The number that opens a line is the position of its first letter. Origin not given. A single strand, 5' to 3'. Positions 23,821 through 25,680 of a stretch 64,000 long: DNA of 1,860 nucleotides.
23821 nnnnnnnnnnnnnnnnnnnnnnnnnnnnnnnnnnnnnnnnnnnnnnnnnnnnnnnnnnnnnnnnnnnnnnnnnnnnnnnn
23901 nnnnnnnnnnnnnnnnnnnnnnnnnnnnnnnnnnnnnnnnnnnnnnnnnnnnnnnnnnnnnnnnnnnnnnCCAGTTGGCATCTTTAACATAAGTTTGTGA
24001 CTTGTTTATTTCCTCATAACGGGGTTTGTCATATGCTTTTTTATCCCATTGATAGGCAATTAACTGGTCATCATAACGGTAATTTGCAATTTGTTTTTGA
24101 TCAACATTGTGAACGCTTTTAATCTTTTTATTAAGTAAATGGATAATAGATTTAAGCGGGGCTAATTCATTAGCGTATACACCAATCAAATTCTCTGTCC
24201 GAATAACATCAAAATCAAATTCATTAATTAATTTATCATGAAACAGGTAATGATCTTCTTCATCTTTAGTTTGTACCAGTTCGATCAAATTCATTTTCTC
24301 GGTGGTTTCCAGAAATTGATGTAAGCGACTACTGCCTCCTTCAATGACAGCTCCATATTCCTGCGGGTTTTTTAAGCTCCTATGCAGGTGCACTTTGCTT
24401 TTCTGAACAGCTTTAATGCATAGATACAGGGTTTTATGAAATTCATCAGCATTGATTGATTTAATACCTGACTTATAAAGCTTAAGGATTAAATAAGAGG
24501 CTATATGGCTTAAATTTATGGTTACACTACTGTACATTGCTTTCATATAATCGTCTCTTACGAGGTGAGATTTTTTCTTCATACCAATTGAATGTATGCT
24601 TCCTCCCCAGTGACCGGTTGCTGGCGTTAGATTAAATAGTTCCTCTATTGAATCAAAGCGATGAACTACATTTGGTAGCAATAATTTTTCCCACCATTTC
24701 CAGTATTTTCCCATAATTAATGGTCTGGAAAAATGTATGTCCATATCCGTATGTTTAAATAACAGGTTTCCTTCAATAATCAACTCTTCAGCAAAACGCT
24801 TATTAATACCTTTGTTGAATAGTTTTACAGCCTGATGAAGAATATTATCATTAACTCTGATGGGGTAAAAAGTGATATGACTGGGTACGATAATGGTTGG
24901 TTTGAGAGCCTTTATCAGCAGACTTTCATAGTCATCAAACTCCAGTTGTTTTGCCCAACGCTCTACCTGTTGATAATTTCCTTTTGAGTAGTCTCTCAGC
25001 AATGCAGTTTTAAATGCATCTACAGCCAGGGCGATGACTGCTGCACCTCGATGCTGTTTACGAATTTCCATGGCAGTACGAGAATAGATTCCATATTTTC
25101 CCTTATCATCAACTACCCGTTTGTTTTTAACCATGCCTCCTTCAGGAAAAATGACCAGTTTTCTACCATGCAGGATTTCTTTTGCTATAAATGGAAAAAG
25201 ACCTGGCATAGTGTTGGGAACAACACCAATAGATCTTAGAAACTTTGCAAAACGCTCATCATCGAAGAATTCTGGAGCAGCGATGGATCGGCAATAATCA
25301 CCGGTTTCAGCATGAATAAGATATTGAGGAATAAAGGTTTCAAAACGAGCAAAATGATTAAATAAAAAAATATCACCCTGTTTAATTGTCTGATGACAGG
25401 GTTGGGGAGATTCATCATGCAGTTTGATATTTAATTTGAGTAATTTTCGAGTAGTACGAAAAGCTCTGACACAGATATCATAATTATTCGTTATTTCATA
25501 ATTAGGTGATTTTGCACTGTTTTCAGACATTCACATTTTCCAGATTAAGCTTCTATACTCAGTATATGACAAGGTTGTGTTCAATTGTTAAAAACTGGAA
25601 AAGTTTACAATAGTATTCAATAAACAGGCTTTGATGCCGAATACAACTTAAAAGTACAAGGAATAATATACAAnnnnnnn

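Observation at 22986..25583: Acyltransferase plus alpha/beta-hydrolase fusion (780 aa) and overlapping 74 aa ORF immediately upstream of phoB-phoR: candidate phosphate-starvation lipid-remodelling enzyme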

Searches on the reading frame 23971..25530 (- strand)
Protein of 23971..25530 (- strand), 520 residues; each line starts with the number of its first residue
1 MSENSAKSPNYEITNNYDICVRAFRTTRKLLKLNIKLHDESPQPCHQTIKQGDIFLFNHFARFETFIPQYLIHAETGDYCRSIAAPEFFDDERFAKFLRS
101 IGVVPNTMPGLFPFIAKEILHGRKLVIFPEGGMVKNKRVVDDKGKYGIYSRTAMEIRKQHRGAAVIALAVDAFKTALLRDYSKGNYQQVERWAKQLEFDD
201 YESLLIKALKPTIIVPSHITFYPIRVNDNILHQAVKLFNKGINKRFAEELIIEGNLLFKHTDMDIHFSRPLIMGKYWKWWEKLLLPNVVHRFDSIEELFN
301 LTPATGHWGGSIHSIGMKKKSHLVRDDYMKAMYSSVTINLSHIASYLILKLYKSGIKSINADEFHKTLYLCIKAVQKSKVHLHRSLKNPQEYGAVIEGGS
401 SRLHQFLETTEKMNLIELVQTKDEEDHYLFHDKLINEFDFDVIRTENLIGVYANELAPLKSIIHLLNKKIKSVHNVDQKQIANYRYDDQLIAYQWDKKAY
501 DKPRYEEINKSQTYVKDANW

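Call 38: search_protein_representatives(protein=window:23971-25530:-)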
Query: 520 residues. Proteins with E-value up to 0.001 (for the whole library): 389; up to 1e-10: 295; up to 1e-30: 124. The best 150 are listed.
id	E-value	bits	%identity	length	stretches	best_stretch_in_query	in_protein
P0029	6.0e-251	850.0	70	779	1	1-520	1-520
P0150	1.5e-138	479.1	44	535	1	3-509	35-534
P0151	2.7e-135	468.4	45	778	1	11-516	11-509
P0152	7.3e-134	463.7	44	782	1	15-518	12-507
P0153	1.1e-129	449.9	45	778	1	14-513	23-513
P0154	1.3e-128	446.4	44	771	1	10-514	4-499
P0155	5.7e-126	437.6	43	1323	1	13-518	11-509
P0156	8.8e-123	427.1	43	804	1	9-518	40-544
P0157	4.1e-122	424.9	43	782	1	17-517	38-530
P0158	6.5e-121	420.9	42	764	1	15-512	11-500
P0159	6.1e-118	411.1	43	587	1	15-515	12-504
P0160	1.7e-117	409.7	43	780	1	9-512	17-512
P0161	3.9e-117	408.5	41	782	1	16-515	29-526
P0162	5.8e-116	404.6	47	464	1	11-416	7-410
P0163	5.6e-115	401.4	40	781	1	11-515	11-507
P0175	2.1e-103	363.1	41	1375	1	9-512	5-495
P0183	1.1e-96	341.0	36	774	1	5-513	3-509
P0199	1.4e-78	281.2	35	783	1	11-517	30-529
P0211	2.4e-61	224.4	32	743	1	15-511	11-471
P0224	6.3e-47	176.8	29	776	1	16-504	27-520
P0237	5.3e-40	154.0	31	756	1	29-466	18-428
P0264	1.4e-32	129.5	28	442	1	53-471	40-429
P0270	1.2e-31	126.4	27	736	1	25-493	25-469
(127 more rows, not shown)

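Call 40: list_cluster_members(proteins=[P0151, P0155, P0175, P0163, P0183, P0199, P0211, P0224, P0237, P0270])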
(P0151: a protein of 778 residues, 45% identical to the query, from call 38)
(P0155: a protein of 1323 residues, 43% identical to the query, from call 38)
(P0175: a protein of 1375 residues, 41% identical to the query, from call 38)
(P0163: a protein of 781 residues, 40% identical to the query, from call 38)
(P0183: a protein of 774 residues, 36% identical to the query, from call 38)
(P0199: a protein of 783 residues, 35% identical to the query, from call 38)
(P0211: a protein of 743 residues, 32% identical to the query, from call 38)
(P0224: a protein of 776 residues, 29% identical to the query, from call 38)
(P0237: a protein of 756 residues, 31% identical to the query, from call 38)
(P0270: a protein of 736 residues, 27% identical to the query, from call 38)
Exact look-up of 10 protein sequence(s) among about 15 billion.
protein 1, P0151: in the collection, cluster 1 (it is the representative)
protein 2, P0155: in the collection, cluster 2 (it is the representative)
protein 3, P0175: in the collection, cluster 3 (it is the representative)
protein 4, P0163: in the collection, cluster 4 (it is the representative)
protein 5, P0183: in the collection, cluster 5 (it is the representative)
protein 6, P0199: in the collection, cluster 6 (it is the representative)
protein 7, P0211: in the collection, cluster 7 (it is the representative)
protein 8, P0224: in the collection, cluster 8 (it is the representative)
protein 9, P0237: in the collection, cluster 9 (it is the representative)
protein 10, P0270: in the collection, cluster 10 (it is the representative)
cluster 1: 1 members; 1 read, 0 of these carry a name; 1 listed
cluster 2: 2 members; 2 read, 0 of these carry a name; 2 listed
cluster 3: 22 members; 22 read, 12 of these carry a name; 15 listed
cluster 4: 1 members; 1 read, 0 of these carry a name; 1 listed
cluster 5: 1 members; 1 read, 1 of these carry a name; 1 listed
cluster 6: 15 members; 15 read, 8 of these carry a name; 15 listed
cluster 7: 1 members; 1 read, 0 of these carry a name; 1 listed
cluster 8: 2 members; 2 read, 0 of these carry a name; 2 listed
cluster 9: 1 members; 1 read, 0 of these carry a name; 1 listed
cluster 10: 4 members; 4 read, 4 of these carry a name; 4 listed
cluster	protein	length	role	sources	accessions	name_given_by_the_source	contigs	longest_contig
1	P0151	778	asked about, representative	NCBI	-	-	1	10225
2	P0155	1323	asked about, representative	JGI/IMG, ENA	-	-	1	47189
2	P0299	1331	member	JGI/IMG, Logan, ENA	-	-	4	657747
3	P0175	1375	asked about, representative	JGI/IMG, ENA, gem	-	-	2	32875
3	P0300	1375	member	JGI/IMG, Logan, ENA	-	acyl-CoA synthetase (AMP-forming)/AMP-acid ligase II/esterase/lipase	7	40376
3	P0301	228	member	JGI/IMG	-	long-chain acyl-CoA synthetase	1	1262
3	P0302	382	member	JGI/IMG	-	long-chain acyl-CoA synthetase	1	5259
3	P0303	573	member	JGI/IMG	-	long-chain acyl-CoA synthetase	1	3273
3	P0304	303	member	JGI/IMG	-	long-chain acyl-CoA synthetase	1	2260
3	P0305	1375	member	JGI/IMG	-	acyl-CoA synthetase (AMP-forming)/AMP-acid ligase II/esterase/lipase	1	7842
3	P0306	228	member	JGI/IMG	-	long-chain acyl-CoA synthetase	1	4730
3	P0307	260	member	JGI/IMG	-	long-chain acyl-CoA synthetase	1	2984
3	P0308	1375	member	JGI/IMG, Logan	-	acyl-CoA synthetase (AMP-forming)/AMP-acid ligase II/esterase/lipase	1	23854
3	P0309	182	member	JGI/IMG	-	long-chain acyl-CoA synthetase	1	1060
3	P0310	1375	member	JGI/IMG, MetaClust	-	\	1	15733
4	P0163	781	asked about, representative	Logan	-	-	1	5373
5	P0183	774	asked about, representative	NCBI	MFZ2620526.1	MAG: alpha/beta fold hydrolase [Alphaproteobacteria bacterium]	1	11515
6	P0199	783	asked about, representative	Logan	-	-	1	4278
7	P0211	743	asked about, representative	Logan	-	-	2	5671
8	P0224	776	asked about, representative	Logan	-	-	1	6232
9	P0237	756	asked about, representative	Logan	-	-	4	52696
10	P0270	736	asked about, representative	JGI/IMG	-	esterase/lipase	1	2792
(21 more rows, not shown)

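Call 41: search_protein_families(library=pfam, proteins=[P0175, P0155, P0199, P0224, P0270, P0183, P0150, P0264], max_evalue=0.01)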
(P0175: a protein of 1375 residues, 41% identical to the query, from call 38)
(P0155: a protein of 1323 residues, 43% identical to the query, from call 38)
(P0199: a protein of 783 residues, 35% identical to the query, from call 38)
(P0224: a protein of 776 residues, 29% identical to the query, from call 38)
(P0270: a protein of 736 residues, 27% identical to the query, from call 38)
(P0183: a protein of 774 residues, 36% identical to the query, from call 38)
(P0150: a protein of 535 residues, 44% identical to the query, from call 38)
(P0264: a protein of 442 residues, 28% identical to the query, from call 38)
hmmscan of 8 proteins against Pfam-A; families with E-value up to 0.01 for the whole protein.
P0175 (1375 aa): 4 families
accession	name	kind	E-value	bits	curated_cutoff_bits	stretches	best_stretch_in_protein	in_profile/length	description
PF00501.34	AMP-binding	-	2e-88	297.2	29.9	1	840-1226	2-383/384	AMP-binding enzyme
PF13193.12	AMP-binding_C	-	9.4e-19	68.6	24.5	1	1277-1352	1-76/76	AMP-binding enzyme C-terminal domain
PF12146.15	Hydrolase_4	-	2.6e-13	50.3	27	1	516-730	7-234/239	Serine aminopeptidase, S33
PF01553.26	Acyltransferase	-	2.4e-05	24.6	23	1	32-141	2-117/132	Acyltransferase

P0155 (1323 aa): 12 families
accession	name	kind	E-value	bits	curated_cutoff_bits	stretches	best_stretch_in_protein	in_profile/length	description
PF00501.34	AMP-binding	-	2.6e-90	303.5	29.9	1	785-1172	2-384/384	AMP-binding enzyme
PF12146.15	Hydrolase_4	-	8.6e-26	91.1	27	1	519-741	2-237/239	Serine aminopeptidase, S33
PF13193.12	AMP-binding_C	-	8.1e-19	68.8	24.5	1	1223-1297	2-76/76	AMP-binding enzyme C-terminal domain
PF00561.26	Abhydrolase_1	-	1.7e-11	44.7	25.8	1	524-627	3-109/245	alpha/beta hydrolase fold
PF12697.13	Abhydrolase_6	-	1.5e-08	36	26.3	1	524-740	1-208/217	Alpha/beta hydrolase family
PF02230.22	Abhydrolase_2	-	7.8e-08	32.9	23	1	590-631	105-146/217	Phospholipase/Carboxylesterase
PF12740.14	PETase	-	4.3e-05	23.5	28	1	523-614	56-149/263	PET hydrolase-like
PF00326.27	Peptidase_S9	-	4.7e-05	23.4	22.6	0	679-739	131-190/213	Prolyl oligopeptidase family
PF00756.26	Esterase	-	8.2e-05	22.9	22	1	592-625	117-150/251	Putative esterase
PF20434.5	BD-FAE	-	0.00088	19.3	26.8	1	543-721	42-215/215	BD-FAE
PF20408.4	Abhydrolase_11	-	0.0035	17.6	27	0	689-737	121-166/193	Alpha/beta hydrolase domain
PF03959.19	FSH1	-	0.0045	17.1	21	0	593-726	104-191/211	Serine hydrolase (FSH1)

P0199 (783 aa): 9 families
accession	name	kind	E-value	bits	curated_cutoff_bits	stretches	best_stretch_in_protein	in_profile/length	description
PF12146.15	Hydrolase_4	-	6.7e-22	78.4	27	1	544-759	7-237/239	Serine aminopeptidase, S33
PF00561.26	Abhydrolase_1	-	2.1e-17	64.1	25.8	1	544-642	3-108/245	alpha/beta hydrolase fold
PF12697.13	Abhydrolase_6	-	3.4e-17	64.3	26.3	1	544-760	1-210/217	Alpha/beta hydrolase family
PF01738.24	DLH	-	1.2e-06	28.7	21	0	559-638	32-126/217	Dienelactone hydrolase family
PF01553.26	Acyltransferase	-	2.7e-06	27.7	23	1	54-186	1-123/132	Acyltransferase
PF07819.20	PGAP1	-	0.00062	20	24.3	1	606-648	87-134/233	PGAP1-like alpha/beta domain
PF07224.18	Chlorophyllase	-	0.0017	17.6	26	1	544-628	45-134/301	Chlorophyllase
PF00326.27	Peptidase_S9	-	0.0059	16.6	22.6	0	610-630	64-84/213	Prolyl oligopeptidase family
PF00975.26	Thioesterase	-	0.0068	17.1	26.4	0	547-629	6-85/226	Thioesterase domain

P0224 (776 aa): 6 families
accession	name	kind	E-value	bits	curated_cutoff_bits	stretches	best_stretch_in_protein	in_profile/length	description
PF12146.15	Hydrolase_4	-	4.4e-19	69.2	27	1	548-752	5-235/239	Serine aminopeptidase, S33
PF00561.26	Abhydrolase_1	-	3.5e-12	46.9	25.8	1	550-679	3-135/245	alpha/beta hydrolase fold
PF01553.26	Acyltransferase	-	2.3e-11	44.1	23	1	53-148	9-110/132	Acyltransferase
PF12697.13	Abhydrolase_6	-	1.1e-10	43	26.3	1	550-663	1-110/217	Alpha/beta hydrolase family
PF00326.27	Peptidase_S9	-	0.00022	21.2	22.6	1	616-740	64-176/213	Prolyl oligopeptidase family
PF02230.22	Abhydrolase_2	-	0.00027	21.3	23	1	616-649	105-138/217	Phospholipase/Carboxylesterase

P0270 (736 aa): 5 families
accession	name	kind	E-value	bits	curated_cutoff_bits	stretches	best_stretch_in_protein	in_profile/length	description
PF12146.15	Hydrolase_4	-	1.4e-18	67.5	27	1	500-715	7-235/239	Serine aminopeptidase, S33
PF00561.26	Abhydrolase_1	-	1.8e-10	41.3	25.8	1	500-619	3-111/245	alpha/beta hydrolase fold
PF12697.13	Abhydrolase_6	-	1.9e-07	32.4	26.3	1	500-607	1-94/217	Alpha/beta hydrolase family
PF19277.4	GPAT_C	-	0.00012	21.9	25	1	252-358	33-127/344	Glycerol-3-phosphate acyltransferase C-terminal region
PF01553.26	Acyltransferase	-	0.0014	18.8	23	1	35-149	2-114/132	Acyltransferase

P0183 (774 aa): 8 families
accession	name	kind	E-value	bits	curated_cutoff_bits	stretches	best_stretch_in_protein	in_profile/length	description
PF12146.15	Hydrolase_4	-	2.7e-22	79.7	27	1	533-752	6-237/239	Serine aminopeptidase, S33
PF00561.26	Abhydrolase_1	-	2.8e-13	50.5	25.8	1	534-651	3-125/245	alpha/beta hydrolase fold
PF12697.13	Abhydrolase_6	-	1.3e-09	39.5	26.3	1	534-751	1-208/217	Alpha/beta hydrolase family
PF00326.27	Peptidase_S9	-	1.8e-06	28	22.6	1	699-770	137-211/213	Prolyl oligopeptidase family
PF01553.26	Acyltransferase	-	0.001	19.3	23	1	34-135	2-109/132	Acyltransferase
PF02230.22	Abhydrolase_2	-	0.0013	19.1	23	1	600-631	105-136/217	Phospholipase/Carboxylesterase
PF00756.26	Esterase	-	0.0034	17.6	22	1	585-636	103-158/251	Putative esterase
PF02129.25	Peptidase_S15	-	0.0068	16.6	23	0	583-638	85-133/262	X-Pro dipeptidyl-peptidase (S15 family)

P0150 (535 aa): 0 families

P0264 (442 aa): 1 family
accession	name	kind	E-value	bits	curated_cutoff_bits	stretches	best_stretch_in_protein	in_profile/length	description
PF01553.26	Acyltransferase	-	1.4e-09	38.3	23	1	26-157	1-125/132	Acyltransferase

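Call 73: predict_structure(alignment_id=A4)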
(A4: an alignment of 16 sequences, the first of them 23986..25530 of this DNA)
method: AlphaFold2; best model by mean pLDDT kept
length: 515 residues; sequences in the alignment: 16
mean_pLDDT: 78.2   pTM: 0.79
mean pLDDT of the five models: 78.2, 76.9, 75.9, 66.6, 66.2
residues with pLDDT >= 90: 121; 70-90: 267; 50-70: 100; < 50: 27
segments of 3 or more residues with pLDDT < 50: 1-9, 131-134
pLDDT, mean of each block of 10 residues (from residue 1): 39 80 76 72 73 81 64 86 78 79 84 89 82 51 64 60 88 90 88 88 92 89 55 52 53 51 82 89 77 71 52 73 88 87 93 92 95 92 87 87 86 90 90 77 71 83 93 90 91 84 78 54
secondary structure, 60 per line:
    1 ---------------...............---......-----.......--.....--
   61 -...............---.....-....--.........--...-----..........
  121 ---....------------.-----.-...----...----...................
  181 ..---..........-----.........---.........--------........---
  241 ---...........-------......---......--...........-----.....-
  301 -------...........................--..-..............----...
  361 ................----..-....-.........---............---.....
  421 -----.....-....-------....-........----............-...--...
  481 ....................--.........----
elements in order: H16-30 E34-39 H45-51 E54-58 H62-76 E80-84 H86-89 H92-100 E103-105 H111-120 E124-127 E148-150 E155-157 H162-182 H186-195 H201-209 E213-221 H230-237 H244-254 E262-267 H273-276 H279-289 H295-299 H308-334 H340-353 E358-360 H361-376 H384-387 H389-397 H401-412 E416-420 E426-430 H432-435 H443-446 H448-455 H460-471 H478-500 H503-511

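Call 77: fold_search(model_id=the predicted structure, library=pdb)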
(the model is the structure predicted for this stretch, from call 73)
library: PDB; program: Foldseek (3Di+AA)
matches with E <= 10: 487; with E <= 0.001: 1
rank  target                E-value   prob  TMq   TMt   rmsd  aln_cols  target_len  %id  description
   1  8e4y                  2.0e-09  1.00  0.48  0.39   9.1       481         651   11  Cryo-EM structure of human glycerol-3-phosphate acyltransferase 1 (GPAT1) in complex with 2-oxohexadecyl-CoA (released 2022-12-21)
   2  5kym_A                5.9e-03  1.00  0.25  0.48  11.7       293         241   11  Crystal Structure of the 1-acyl-sn-glycerophosphate (LPA) acyltransferase, PlsC, from Thermotoga maritima (released 2017-07-26)
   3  4xgc_D                2.5e-02  0.20  0.14  0.16  27.4       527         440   10  Crystal structure of the eukaryotic origin recognition complex (released 2015-04-01)
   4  5zr1_A                4.2e-02  0.21  0.15  0.15  25.5       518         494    8  Saccharomyces Cerevisiae Origin Recognition Complex Bound to a 72-bp Origin DNA containing ACS and B1 element (released 2018-07-11)
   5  8s0c_E                5.4e-02  0.16  0.13  0.17  26.1       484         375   13  H. sapiens ORC1-5 bound to double stranded DNA as part of the MCM-ORC complex (released 2024-10-02)
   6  7tjh_A                7.6e-02  0.16  0.15  0.15  26.0       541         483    7  S. cerevisiae ORC bound to 84 bp ARS1 DNA and Cdc6 (state 1) with flexible Orc6 N-terminal domain (released 2022-10-05)
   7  1iuq                  8.0e-02  0.66  0.20  0.27  11.4       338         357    8  The 1.55 A Crystal Structure of Glycerol-3-Phosphate Acyltransferase (released 2003-10-07)
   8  8s0e_G                8.4e-02  0.21  0.14  0.21  21.9       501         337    7  H. sapiens OCCM bound to double stranded DNA (released 2024-10-02)
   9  2ce7_B                8.4e-02  0.20  0.17  0.20  23.8       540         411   10  EDTA treated (released 2006-02-09)
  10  7tjh_D                1.1e-01  0.12  0.12  0.14  27.4       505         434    9  S. cerevisiae ORC bound to 84 bp ARS1 DNA and Cdc6 (state 1) with flexible Orc6 N-terminal domain (released 2022-10-05)
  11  9gjw_A                1.1e-01  0.15  0.14  0.17  27.0       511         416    7  OCCM maturation intermediate stalled with an Arginine Finger mutation in Mcm2 (released 2025-03-05)
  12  8s0c_D                1.2e-01  0.16  0.15  0.18  26.2       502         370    8  H. sapiens ORC1-5 bound to double stranded DNA as part of the MCM-ORC complex (released 2024-10-02)
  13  7tjf_A                1.7e-01  0.10  0.14  0.15  26.3       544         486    8  S. cerevisiae ORC bound to 84 bp ARS1 DNA (released 2023-01-18)
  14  7zbh_B                1.8e-01  0.12  0.15  0.18  23.5       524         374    8  ATP-dependent zinc metalloprotease FtsH (BB0789) from Borrelia burgdorferi (released 2023-04-05)
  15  7tjj_A                1.9e-01  0.13  0.15  0.16  27.1       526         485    7  S. cerevisiae ORC bound to 84 bp ARS1 DNA and Cdc6 (state 1) with docked Orc6 N-terminal domain (released 2022-10-05)
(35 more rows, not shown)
